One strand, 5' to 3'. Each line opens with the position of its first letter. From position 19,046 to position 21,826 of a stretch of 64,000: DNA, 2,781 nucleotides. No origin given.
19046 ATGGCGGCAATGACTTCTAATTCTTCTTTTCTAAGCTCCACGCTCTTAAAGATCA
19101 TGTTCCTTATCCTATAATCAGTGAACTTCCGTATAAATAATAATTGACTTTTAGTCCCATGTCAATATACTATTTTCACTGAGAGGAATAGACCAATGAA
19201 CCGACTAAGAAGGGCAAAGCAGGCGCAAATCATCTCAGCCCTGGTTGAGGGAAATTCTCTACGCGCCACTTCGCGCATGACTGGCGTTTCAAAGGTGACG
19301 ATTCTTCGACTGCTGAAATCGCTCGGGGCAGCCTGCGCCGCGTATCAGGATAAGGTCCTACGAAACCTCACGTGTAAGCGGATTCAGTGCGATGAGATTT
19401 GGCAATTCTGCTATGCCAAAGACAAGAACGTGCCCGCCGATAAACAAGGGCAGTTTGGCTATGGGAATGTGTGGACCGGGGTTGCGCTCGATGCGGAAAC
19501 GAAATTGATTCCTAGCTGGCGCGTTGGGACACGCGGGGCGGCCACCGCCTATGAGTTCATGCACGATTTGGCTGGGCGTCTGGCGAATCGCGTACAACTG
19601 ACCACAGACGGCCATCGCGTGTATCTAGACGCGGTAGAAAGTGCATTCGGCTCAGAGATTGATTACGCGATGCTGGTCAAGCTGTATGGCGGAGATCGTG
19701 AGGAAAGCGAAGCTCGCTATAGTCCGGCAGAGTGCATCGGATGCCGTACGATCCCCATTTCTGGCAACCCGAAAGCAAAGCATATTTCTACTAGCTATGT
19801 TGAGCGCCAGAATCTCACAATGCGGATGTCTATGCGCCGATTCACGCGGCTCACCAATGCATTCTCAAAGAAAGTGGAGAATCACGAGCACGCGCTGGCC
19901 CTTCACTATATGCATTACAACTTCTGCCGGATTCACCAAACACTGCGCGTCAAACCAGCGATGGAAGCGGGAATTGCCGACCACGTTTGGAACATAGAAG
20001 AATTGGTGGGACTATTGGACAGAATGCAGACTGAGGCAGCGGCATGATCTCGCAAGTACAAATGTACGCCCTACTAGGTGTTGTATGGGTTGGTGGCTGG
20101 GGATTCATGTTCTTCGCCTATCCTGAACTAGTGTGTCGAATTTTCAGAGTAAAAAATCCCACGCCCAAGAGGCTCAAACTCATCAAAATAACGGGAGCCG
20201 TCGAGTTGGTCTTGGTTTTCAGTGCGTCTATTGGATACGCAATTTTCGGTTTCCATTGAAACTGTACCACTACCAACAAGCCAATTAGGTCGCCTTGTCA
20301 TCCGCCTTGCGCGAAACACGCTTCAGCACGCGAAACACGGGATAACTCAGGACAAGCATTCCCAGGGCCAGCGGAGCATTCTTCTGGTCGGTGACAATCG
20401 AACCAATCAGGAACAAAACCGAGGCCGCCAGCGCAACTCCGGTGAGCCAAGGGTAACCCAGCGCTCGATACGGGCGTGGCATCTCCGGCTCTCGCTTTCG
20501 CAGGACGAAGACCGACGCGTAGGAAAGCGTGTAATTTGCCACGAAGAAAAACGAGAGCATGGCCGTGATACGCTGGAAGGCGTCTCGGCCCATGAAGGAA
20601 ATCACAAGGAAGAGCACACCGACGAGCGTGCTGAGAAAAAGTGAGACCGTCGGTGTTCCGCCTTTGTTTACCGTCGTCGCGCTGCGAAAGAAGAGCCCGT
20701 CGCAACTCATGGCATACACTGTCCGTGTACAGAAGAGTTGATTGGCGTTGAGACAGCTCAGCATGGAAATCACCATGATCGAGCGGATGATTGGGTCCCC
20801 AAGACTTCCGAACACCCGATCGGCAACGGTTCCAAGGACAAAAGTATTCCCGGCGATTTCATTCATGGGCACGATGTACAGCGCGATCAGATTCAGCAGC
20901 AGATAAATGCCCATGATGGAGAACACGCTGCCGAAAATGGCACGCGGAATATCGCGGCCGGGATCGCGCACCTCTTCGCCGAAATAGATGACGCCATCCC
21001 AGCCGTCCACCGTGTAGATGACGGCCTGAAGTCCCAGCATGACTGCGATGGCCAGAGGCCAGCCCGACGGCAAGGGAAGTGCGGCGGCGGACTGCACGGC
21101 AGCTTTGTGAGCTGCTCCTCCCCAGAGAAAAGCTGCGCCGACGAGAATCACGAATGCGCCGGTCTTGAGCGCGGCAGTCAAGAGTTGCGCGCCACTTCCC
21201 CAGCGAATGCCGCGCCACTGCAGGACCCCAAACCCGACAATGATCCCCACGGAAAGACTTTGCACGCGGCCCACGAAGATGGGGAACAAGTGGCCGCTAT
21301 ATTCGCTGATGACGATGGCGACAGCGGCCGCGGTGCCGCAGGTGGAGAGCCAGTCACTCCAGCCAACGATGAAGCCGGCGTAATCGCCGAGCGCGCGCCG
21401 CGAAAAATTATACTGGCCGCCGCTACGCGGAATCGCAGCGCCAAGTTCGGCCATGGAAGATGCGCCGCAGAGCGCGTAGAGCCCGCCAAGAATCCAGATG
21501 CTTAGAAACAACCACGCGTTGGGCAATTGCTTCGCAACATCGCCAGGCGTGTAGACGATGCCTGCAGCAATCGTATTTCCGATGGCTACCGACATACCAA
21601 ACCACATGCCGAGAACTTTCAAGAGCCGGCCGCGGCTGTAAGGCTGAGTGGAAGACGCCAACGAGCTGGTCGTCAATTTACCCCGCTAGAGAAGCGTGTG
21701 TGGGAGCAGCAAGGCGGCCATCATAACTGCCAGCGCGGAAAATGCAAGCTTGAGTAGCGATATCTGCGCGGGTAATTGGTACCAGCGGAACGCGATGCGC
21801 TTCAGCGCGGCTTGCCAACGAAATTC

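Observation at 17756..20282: Intact-looking 2.5-kb IS1-family transposon carrying a Fic gene, inserted between two convergent stop codons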

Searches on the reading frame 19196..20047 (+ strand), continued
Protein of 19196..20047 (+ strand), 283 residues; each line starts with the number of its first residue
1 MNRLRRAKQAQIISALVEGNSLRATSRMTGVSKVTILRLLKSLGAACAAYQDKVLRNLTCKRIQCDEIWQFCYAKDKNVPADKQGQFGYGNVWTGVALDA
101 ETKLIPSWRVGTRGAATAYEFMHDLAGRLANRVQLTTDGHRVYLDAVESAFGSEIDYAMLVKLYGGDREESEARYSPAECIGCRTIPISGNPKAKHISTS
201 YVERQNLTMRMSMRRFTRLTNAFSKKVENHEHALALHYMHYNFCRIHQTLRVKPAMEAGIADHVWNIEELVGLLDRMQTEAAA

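Call 72: get_annotated_region(hit=H2, flank=4000)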
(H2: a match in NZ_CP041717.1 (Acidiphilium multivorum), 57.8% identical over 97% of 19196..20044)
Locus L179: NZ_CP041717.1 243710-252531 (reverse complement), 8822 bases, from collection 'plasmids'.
description: Acidiphilium multivorum strain JZ-6 plasmid unnamed1, complete sequence
organism: Acidiphilium multivorum (NCBI taxid 62140)
taxonomy: Bacteria; Pseudomonadota; Alphaproteobacteria; Rhodospirillales; Acetobacteraceae; Acidiphilium; Acidiphilium multivorum
host: -; source: Cell culture,activated sludge; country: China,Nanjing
typing (MOB-suite, as given by PLSDB): non-mobilizable; mating-pair formation MPF_I
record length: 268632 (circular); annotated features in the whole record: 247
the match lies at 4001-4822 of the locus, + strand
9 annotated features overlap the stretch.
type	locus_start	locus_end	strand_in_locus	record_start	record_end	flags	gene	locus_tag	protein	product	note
CDS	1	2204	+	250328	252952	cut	-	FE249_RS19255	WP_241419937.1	sigma factor-like helix-turn-helix DNA-binding protein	GO:0006352 - DNA-templated transcription initiation [Evidence IEA]; GO:0006355 - regulation of DNA-templated ...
CDS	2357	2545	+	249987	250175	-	-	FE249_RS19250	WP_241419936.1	hypothetical protein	-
CDS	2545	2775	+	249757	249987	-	-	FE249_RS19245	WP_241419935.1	hypothetical protein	-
CDS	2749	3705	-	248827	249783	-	-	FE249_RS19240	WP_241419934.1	hypothetical protein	-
CDS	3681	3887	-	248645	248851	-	-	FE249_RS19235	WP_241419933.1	hypothetical protein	-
CDS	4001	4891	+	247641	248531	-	-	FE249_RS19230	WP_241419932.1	IS1 family transposase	-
CDS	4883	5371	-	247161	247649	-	-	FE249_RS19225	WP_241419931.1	RES domain-containing protein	-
CDS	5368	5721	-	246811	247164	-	-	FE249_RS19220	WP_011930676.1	MbcA/ParS/Xre antitoxin family protein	-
CDS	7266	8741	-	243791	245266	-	-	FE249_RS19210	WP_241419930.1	AAA family ATPase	-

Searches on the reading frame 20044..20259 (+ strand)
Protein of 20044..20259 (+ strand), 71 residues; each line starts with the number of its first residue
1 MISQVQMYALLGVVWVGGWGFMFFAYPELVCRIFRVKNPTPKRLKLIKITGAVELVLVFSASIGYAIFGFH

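Call 4: search_protein_families(library=pfam, proteins=[window:20044-20259:+], max_evalue=0.01)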
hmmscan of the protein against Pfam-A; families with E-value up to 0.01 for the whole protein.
window:20044-20259:+ (71 aa): 0 families

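Call 7: search_protein_families(library=ncbifam, proteins=[window:20044-20259:+], max_evalue=0.1)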
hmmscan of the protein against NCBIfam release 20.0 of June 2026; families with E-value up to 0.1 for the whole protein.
window:20044-20259:+ (71 aa): 1 family
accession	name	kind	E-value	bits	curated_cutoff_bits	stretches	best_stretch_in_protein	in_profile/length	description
NF010816.0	PRK14220.1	equivalog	0.069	13.4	108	0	40-69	34-63/120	fluoride efflux transporter CrcB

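Call 60: search_protein_families(library=phrogs, proteins=[window:20044-20256:+], max_evalue=0.01)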
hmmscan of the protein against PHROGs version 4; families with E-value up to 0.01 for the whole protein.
window:20044-20256:+ (71 aa): 0 families

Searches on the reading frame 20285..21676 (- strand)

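Call 4: search_protein_families(library=pfam, proteins=[window:20285-21676:-], max_evalue=0.01)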
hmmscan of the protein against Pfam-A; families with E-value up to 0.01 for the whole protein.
window:20285-21676:- (463 aa): 2 families
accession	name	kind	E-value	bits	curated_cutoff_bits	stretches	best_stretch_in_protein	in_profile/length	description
PF13520.12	AA_permease_2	-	1.1e-55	189.7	27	1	24-431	3-408/427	Amino acid permease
PF00324.27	AA_permease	-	6.7e-38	131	24.6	1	29-428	4-417/470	Amino acid permease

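Call 88: search_protein_families(library=ncbifam, proteins=[window:20288-21676:-], max_evalue=1e-10)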
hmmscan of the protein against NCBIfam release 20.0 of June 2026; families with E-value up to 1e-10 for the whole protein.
window:20288-21676:- (463 aa): 22 families
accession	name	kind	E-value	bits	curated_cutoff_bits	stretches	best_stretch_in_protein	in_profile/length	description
TIGR00909.1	2A0306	subfamily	6e-42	144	556.8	1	20-424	3-405/429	amino acid transporter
NF008466.1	PRK11357.1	equivalog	2.8e-38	132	800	1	18-429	6-412/446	fructoselysine/psicoselysine transporter FrlA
TIGR00911.1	2A0308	subfamily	9.4e-37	126.6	701.8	1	16-448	42-470/505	L-type amino acid transporter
TIGR00905.1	2A0302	subfamily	2e-32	112.6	409.05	1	22-401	9-389/473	basic amino acid/polyamine antiporter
TIGR00908.1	2A0305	equivalog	3.1e-30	105.4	381.75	1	54-459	40-437/442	ethanolamine permease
NF053761.1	BrChAATpBcaP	equivalog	5.3e-25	88.4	690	1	211-426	218-428/460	branched-chain amino acid transporter BcaP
TIGR00906.1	2A0303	subfamily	1.2e-22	80.1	681.7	2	16-128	27-138/602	cationic amino acid transport permease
TIGR03810.1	arg_ornith_anti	equivalog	8.8e-18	64.2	591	1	28-388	9-379/468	arginine-ornithine antiporter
NF053662.1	Glu_GABA_anti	equivalog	7.1e-16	58.2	640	1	74-434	49-417/468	glutamate/gamma-aminobutyrate antiporter GadC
TIGR00913.1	2A0310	subfamily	1.2e-15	57.2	578.7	1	221-426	209-429/480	amino acid permease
TIGR01773.1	GABAperm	equivalog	2e-15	56.5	678.1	1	30-441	22-437/452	GABA permease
NF008484.0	PRK11387.1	equivalog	4.7e-15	55.5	716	1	29-460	23-464/471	S-methylmethionine permease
TIGR00907.1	2A0304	subfamily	1.5e-14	53.8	598.3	0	205-415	210-428/482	amino acid permease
NF007876.0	PRK10580.1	equivalog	4.6e-14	52.1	736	1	29-424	18-413/457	proline-specific permease ProY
NF007929.0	PRK10644.1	equivalog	5.3e-13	48.5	574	1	31-442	19-421/445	arginine/agmatine antiporter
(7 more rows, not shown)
